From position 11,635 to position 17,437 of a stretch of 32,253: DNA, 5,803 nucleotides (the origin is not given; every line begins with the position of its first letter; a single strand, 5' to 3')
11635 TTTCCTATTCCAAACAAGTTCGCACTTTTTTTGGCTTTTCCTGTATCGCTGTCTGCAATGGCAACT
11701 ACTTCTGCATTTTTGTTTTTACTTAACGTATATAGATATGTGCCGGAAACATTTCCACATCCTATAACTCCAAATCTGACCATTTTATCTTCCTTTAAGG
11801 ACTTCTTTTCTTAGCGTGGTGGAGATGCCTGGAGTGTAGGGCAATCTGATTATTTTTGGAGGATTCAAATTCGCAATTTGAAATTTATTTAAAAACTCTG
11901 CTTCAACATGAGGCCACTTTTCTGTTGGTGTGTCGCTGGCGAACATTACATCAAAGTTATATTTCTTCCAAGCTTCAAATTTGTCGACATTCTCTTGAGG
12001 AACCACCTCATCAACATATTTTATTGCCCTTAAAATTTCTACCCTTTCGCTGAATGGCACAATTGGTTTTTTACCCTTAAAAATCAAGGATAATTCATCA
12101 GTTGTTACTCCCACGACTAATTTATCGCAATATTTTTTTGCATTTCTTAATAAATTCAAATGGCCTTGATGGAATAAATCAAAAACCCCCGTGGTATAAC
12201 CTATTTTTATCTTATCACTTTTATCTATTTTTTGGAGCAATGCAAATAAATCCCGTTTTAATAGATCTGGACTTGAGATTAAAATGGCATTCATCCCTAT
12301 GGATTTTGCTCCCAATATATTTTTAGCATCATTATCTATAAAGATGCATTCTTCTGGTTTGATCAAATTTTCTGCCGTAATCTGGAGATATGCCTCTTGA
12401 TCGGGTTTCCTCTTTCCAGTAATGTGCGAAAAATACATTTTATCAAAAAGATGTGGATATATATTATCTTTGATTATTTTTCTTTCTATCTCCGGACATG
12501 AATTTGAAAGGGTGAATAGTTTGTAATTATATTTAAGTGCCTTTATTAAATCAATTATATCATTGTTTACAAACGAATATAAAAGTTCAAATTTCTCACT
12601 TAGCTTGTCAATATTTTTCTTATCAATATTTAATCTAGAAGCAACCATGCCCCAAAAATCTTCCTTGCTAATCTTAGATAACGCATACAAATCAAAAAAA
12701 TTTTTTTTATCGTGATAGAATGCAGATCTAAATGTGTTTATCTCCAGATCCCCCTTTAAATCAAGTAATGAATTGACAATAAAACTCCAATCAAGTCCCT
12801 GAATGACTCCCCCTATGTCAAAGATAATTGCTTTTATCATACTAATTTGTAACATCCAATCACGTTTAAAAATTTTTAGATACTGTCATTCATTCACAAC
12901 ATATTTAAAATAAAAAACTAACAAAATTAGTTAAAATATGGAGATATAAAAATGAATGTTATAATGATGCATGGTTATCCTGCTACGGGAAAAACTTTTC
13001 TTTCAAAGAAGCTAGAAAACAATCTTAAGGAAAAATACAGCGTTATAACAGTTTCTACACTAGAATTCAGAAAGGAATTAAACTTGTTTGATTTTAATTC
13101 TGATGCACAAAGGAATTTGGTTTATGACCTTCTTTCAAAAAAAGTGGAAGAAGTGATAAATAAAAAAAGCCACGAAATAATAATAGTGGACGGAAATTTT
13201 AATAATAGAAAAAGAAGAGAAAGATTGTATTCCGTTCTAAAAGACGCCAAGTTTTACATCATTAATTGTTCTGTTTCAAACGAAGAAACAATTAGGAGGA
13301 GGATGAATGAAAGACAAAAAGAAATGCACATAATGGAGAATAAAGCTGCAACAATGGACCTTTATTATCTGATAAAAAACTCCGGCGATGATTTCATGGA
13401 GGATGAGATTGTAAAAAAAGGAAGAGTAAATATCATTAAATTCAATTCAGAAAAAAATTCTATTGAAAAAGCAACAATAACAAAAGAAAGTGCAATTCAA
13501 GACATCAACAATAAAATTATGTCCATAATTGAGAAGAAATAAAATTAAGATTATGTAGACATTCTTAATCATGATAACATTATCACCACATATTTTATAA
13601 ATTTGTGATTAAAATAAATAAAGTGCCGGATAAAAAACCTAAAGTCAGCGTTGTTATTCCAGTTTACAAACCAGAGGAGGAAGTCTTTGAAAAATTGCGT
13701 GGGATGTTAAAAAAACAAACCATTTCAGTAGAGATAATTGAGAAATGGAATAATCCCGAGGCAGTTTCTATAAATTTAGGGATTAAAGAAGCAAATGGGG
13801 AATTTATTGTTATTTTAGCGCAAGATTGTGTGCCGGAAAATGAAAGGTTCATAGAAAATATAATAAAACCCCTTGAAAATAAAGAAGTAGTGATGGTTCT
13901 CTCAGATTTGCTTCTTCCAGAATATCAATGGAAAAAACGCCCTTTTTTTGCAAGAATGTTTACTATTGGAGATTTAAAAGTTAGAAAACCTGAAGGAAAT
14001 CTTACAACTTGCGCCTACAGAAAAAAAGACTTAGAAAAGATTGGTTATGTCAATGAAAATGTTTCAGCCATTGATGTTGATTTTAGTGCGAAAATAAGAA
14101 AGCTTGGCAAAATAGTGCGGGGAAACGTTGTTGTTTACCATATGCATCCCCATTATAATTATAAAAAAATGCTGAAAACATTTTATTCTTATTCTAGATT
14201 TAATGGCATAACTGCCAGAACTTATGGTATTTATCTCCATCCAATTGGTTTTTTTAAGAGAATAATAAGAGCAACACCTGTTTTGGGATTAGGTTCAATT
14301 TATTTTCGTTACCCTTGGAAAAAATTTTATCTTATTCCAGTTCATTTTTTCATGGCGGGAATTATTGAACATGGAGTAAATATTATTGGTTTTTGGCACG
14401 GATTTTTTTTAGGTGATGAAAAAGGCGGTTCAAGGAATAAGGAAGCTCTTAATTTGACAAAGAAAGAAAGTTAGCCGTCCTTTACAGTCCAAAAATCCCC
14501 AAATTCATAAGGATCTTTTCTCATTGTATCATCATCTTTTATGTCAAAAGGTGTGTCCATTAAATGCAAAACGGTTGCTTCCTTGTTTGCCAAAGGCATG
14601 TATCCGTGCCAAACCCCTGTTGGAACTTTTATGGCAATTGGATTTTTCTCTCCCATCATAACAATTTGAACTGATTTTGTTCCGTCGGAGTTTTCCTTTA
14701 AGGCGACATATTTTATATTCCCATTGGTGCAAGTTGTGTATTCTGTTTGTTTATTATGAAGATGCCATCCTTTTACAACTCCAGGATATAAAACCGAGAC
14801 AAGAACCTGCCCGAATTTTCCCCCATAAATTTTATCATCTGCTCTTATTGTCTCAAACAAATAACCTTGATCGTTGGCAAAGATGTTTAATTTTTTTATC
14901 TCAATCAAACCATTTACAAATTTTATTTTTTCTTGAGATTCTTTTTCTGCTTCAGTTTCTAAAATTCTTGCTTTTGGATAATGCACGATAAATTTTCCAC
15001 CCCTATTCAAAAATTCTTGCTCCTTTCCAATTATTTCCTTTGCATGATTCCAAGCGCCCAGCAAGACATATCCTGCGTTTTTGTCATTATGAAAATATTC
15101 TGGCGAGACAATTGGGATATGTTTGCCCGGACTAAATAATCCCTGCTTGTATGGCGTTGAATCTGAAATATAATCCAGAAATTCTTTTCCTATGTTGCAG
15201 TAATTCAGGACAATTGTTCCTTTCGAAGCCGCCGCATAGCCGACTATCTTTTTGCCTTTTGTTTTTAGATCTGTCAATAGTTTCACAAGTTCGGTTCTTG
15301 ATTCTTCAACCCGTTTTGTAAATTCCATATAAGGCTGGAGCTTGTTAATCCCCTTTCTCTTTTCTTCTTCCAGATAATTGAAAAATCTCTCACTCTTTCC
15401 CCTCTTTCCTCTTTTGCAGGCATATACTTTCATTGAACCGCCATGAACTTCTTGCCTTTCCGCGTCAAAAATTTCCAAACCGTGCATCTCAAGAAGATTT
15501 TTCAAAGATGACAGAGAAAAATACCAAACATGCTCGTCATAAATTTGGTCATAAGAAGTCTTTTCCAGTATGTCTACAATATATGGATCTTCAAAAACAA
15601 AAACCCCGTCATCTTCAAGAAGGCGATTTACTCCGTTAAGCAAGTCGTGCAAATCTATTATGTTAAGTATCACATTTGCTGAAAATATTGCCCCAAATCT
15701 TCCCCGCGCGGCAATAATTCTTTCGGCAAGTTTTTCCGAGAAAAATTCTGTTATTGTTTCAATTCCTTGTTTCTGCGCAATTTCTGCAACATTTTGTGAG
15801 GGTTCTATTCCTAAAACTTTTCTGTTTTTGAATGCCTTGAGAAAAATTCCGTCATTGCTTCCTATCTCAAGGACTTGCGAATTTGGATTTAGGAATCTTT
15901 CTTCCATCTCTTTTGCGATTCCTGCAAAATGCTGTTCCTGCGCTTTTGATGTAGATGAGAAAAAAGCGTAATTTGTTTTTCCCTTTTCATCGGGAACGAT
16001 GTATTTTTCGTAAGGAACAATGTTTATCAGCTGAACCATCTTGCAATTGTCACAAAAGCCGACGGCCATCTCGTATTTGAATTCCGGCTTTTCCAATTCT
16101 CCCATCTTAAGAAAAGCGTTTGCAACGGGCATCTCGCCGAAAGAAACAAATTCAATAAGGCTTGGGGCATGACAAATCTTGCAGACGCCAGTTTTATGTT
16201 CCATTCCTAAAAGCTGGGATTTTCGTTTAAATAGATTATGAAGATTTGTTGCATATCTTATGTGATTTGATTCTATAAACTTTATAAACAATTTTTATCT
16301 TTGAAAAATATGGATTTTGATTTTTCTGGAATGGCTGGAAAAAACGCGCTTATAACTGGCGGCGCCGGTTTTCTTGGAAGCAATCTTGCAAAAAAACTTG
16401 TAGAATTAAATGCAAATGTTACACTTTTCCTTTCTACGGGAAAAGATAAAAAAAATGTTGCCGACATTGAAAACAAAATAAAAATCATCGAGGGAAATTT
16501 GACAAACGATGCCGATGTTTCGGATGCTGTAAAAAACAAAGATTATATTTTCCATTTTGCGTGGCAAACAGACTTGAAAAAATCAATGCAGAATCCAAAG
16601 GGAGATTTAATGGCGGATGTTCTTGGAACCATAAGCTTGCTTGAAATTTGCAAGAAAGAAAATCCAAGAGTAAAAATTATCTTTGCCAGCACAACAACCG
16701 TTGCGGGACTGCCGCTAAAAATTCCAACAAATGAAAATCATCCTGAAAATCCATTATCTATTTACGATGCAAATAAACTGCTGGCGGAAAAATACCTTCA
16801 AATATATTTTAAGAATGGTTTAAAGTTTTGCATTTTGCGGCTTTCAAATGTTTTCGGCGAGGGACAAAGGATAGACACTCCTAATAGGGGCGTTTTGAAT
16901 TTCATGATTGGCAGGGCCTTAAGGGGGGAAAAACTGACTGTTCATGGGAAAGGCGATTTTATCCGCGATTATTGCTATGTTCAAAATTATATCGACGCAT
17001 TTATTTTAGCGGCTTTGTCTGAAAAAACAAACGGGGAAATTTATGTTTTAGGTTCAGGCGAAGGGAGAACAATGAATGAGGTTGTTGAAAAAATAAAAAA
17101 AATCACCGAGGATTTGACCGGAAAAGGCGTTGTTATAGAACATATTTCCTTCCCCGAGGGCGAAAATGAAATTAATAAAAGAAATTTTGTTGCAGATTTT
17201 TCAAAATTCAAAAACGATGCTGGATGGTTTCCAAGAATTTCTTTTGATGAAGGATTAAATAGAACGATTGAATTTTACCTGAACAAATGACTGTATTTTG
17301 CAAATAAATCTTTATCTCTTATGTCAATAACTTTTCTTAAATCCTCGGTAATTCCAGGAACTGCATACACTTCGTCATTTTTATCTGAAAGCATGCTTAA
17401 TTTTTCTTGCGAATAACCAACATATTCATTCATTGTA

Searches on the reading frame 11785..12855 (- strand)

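Call 23: search_protein_families(library=pfam, proteins=[window:11785-12855:-], max_evalue=0.001)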
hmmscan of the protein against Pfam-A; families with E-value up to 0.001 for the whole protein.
window:11785-12855:- (356 aa): 3 families
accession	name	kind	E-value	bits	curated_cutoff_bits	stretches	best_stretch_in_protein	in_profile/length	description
PF01467.32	CTP_transf_like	-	1.5e-20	74.2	21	1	220-349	1-130/133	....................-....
PF13419.12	HAD_2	-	2.5e-10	41.2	23.8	1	96-192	80-177/178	Haloacid dehalogenase-like hydrolase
PF00702.32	Hydrolase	-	8.5e-10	39.8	26.4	1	7-187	1-191/191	haloacid dehalogenase-like hydrolase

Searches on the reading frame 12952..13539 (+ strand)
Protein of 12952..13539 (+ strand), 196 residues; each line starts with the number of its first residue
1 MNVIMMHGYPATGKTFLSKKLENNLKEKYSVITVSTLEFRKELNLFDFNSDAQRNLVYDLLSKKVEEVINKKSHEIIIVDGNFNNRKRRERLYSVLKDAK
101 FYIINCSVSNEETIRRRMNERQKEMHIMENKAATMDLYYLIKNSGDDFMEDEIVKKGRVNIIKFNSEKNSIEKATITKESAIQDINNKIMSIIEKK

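Call 23: search_protein_families(library=pfam, proteins=[window:12952-13539:+], max_evalue=0.001)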
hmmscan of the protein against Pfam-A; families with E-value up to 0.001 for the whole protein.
window:12952-13539:+ (196 aa): 7 families
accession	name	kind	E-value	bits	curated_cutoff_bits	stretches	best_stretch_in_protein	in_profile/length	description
PF13671.12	AAA_33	-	8.4e-15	55.8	27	1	3-124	1-121/143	AAA domain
PF08433.16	KTI12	-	4.2e-09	36.8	22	1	1-124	1-123/271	Chromatin associated protein KTI12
PF13238.12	AAA_18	-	4.4e-07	30.9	29.4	1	4-132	1-123/128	AAA domain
PF13207.12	AAA_17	-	2.8e-06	28.1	27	1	8-124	2-126/136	AAA domain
PF01591.24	6PF2K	-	0.00015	21.6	27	0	3-123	15-148/223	6-phosphofructo-2-kinase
PF07931.18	CPT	-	0.00023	21.5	22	1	2-124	2-132/172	Chloramphenicol phosphotransferase-like protein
PF00004.35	AAA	-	0.00097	20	21.2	0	4-80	1-64/131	ATPase family associated with various cellular activities (AAA)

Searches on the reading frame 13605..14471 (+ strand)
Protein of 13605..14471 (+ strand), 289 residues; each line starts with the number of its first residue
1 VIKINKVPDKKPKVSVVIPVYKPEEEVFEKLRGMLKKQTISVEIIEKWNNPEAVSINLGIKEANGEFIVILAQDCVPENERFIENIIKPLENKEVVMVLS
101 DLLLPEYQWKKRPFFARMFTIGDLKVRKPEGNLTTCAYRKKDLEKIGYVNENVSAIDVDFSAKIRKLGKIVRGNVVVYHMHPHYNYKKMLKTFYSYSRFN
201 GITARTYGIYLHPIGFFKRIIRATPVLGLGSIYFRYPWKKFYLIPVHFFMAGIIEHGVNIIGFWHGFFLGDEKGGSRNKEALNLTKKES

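Call 23: search_protein_families(library=pfam, proteins=[window:13605-14471:+], max_evalue=0.001)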
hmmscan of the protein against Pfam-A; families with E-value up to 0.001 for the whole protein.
window:13605-14471:+ (289 aa): 1 family
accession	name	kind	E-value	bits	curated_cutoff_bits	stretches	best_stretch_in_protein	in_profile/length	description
PF00535.33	Glycos_transf_2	-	4.8e-06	27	23.3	1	44-106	57-119/168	Glycosyl transferase family 2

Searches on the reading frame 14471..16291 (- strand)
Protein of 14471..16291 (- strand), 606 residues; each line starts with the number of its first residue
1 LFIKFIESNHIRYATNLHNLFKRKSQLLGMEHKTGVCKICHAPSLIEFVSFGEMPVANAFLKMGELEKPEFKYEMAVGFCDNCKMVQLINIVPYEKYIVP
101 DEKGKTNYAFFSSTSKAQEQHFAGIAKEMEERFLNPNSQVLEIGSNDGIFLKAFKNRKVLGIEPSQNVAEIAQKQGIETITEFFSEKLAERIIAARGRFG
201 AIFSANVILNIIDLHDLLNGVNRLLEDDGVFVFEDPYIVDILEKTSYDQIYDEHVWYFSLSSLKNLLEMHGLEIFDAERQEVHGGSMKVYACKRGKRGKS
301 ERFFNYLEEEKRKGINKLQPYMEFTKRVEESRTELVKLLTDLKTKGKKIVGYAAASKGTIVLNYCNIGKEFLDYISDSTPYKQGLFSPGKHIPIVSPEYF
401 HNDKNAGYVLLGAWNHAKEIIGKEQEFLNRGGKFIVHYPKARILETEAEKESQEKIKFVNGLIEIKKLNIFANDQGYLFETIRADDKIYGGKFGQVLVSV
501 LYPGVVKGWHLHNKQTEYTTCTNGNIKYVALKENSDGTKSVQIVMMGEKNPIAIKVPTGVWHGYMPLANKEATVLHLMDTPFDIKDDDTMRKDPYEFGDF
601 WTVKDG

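Call 23: search_protein_families(library=pfam, proteins=[window:14471-16291:-], max_evalue=0.001)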
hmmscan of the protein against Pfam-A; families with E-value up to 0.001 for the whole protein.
window:14471-16291:- (606 aa): 10 families
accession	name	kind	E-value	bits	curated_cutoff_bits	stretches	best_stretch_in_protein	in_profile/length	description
PF08484.17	Methyltransf_14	-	5.5e-51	173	23.5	1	282-439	2-160/160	C-methyltransferase C-terminal domain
PF08421.16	Methyltransf_13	-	1.8e-17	63.7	31.3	1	37-95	1-59/62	Putative zinc binding domain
PF13489.12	Methyltransf_23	-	3.2e-17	63.2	27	1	123-274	7-161/164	Methyltransferase domain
PF00908.23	dTDP_sugar_isom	-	2.4e-10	40.8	27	1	461-594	6-145/168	dTDP-4-dehydrorhamnose 3,5-epimerase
PF14667.12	Polysacc_synt_C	-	8.4e-08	32.8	28.7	1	474-590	4-111/111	Polysaccharide biosynthesis C-terminal domain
PF08241.18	Methyltransf_11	-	7e-07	30.2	21.2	1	141-233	1-95/95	Methyltransferase domain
PF08242.18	Methyltransf_12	-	3.3e-06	28.2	30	1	141-231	1-98/98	Methyltransferase domain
PF13649.12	Methyltransf_25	-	6.1e-05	24.1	27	1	140-229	1-97/97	Methyltransferase domain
PF13847.12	Methyltransf_31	-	0.00026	21.1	27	0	136-243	3-119/145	Methyltransferase domain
PF05523.17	FdtA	-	0.00032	20.9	23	0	498-586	37-118/131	WxcM-like, C-terminal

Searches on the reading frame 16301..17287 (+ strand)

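Call 23: search_protein_families(library=pfam, proteins=[window:16301-17287:+], max_evalue=0.001)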
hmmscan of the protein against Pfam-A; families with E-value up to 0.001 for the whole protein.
window:16301-17287:+ (329 aa): 9 families
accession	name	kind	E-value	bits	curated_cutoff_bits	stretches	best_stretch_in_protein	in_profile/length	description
PF01370.27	Epimerase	-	1.9e-48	165.4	20.9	1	16-251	1-240/240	NAD dependent epimerase/dehydratase family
PF16363.11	GDP_Man_Dehyd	-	7e-46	157.6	27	1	17-321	1-331/332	GDP-mannose 4,6 dehydratase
PF01073.25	3Beta_HSD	-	4.2e-23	82.2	22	1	17-238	1-229/280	3-beta hydroxysteroid dehydrogenase/isomerase family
PF07993.18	NAD_binding_4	-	5.1e-14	52.5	20.1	1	18-199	1-216/258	Male sterility protein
PF04321.23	RmlD_sub_bind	-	6.1e-14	52.2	27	1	16-214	3-175/287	RmlD substrate binding domain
PF02719.21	Polysacc_synt_2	-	2.7e-12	46.9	20.2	1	17-288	2-267/293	Polysaccharide biosynthesis protein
PF13460.12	NAD_binding_10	-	4.3e-10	40.2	27.2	1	20-183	1-145/184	NAD(P)H-binding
PF00106.31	adh_short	-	3.8e-05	23.7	26.6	1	14-78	1-69/195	short chain dehydrogenase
PF08659.16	KR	-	6.2e-05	23.4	22.6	1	17-137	4-143/180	KR domain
